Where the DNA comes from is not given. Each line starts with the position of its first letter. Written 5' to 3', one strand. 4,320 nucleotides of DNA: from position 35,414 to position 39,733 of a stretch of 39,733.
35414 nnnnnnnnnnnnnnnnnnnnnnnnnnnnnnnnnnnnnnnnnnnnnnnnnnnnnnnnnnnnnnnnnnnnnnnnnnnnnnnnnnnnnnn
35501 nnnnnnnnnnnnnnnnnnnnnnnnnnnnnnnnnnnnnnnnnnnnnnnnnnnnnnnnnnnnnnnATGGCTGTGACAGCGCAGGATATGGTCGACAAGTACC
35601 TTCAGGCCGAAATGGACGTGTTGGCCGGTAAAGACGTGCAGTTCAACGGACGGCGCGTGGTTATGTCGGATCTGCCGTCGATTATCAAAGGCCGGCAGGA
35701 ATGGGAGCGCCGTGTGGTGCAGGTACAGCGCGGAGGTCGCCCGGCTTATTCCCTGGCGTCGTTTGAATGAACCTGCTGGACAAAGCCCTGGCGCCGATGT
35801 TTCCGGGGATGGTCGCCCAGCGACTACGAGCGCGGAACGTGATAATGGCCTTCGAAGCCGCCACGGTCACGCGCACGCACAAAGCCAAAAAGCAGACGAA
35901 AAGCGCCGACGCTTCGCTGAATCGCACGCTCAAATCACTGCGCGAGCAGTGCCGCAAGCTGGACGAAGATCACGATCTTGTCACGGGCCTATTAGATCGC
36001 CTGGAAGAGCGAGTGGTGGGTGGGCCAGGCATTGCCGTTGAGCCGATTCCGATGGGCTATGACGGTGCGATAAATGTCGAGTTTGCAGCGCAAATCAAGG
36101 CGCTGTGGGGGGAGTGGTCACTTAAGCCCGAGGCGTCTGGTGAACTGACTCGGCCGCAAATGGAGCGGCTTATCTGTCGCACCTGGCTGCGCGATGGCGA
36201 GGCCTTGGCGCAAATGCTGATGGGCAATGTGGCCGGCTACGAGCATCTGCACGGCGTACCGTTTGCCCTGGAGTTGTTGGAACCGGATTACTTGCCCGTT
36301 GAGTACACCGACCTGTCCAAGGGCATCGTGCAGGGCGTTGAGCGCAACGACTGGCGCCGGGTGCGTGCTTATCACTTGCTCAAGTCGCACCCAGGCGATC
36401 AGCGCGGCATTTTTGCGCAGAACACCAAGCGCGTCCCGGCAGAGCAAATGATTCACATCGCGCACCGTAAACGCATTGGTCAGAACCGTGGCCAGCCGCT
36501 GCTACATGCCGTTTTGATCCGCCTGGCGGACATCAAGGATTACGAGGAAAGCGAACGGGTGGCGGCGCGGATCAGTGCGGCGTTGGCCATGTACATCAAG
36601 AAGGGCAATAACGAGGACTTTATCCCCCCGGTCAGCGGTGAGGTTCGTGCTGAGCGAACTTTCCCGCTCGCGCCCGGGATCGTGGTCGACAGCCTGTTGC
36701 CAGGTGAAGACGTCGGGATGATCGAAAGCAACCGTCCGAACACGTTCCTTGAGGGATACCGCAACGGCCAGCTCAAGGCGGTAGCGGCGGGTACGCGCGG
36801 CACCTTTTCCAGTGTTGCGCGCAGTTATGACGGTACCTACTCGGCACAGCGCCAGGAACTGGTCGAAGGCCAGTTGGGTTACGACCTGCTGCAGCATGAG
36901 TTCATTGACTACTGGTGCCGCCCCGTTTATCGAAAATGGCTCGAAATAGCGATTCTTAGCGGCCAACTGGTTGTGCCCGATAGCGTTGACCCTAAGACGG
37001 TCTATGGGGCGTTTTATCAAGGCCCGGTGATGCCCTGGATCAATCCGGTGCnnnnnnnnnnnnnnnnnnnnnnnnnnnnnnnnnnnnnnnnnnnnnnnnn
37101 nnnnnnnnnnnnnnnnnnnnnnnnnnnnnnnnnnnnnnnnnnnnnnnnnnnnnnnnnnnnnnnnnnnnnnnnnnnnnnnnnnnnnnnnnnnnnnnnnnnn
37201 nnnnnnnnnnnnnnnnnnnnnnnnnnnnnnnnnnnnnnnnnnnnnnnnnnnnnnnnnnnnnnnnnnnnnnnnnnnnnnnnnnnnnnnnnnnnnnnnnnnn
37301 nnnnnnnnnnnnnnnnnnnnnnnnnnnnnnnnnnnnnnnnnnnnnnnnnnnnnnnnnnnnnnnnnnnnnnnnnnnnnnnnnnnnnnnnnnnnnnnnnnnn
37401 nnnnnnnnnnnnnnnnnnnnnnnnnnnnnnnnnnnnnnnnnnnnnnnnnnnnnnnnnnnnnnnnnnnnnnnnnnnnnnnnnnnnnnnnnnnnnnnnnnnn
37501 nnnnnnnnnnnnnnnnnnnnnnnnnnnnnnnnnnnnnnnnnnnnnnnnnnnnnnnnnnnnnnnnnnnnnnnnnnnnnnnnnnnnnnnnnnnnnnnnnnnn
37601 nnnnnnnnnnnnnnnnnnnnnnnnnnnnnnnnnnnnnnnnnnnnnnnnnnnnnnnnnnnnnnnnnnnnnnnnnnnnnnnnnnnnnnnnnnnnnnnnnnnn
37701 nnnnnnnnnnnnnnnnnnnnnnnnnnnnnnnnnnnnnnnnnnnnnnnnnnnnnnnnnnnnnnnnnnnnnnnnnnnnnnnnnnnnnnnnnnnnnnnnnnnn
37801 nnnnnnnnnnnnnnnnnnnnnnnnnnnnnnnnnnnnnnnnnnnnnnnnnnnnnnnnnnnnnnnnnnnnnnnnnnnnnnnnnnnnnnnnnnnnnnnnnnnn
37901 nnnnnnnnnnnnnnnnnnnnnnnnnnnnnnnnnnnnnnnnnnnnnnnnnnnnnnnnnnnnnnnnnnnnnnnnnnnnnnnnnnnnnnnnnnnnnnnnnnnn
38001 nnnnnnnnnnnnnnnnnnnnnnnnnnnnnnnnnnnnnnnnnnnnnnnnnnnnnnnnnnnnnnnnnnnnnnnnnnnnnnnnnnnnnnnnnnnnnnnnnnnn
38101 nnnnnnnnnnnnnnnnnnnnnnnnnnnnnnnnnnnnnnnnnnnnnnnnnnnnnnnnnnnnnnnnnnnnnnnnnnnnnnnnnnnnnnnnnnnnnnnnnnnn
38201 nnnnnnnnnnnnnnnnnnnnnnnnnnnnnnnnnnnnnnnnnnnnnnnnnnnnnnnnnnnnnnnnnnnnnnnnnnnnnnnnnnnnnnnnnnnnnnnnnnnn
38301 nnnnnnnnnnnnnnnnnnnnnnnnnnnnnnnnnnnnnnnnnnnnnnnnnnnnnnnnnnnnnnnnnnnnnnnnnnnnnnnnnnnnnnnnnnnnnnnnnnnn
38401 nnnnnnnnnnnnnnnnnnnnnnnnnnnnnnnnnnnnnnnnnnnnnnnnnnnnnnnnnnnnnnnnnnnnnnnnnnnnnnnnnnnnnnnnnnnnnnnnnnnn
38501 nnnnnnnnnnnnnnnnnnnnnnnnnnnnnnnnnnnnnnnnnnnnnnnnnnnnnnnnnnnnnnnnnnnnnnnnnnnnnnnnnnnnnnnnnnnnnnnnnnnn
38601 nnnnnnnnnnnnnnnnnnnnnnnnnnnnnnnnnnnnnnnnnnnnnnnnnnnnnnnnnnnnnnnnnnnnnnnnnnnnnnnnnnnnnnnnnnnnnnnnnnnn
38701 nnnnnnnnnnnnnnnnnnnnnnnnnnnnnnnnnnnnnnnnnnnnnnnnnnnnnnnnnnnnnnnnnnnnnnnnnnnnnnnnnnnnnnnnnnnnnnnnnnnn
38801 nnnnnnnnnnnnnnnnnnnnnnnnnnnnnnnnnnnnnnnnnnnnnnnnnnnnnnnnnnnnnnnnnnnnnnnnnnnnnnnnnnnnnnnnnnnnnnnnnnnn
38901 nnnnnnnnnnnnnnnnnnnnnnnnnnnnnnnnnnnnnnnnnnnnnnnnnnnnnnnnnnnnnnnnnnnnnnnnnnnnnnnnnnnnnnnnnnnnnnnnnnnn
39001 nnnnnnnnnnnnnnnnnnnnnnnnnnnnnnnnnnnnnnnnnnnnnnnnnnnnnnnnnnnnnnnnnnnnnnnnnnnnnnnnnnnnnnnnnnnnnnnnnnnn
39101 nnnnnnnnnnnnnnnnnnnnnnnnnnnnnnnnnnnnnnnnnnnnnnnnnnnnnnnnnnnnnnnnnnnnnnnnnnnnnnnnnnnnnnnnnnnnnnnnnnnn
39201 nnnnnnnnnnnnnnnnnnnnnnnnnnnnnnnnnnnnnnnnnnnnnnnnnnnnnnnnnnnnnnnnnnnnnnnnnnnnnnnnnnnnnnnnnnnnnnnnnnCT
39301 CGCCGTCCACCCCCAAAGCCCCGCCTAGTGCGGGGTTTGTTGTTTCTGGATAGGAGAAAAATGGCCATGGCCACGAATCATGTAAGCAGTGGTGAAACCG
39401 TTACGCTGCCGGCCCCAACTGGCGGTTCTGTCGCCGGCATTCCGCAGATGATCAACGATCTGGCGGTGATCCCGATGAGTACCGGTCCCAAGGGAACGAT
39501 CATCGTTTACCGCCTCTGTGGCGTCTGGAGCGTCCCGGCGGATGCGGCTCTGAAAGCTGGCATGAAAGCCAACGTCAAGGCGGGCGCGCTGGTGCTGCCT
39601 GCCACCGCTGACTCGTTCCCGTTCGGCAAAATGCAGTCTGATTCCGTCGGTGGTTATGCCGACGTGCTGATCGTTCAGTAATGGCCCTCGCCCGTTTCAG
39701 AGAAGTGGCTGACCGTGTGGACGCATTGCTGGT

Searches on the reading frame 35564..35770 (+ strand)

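Call 103: search_protein_families(library=phrogs, proteins=[window:35564-35770:+], max_evalue=0.001)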
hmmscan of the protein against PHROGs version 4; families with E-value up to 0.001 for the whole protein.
window:35564-35770:+ (68 aa): 2 families
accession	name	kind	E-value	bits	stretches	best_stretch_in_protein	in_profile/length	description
phrog_118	-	connector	1.2e-20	74.3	1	4-67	7-72/76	head-tail adaptor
phrog_35772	-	unknown function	1.4e-06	29.5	1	7-58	71-122/136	-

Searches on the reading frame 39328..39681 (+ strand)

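Call 103: search_protein_families(library=phrogs, proteins=[window:39328-39681:+], max_evalue=0.001)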
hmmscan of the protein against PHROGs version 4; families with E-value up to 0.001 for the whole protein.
window:39328-39681:+ (117 aa): 1 family
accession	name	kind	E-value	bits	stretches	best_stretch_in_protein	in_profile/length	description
phrog_122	-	head and packaging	8.8e-15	55.7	1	14-99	1-89/109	head decoration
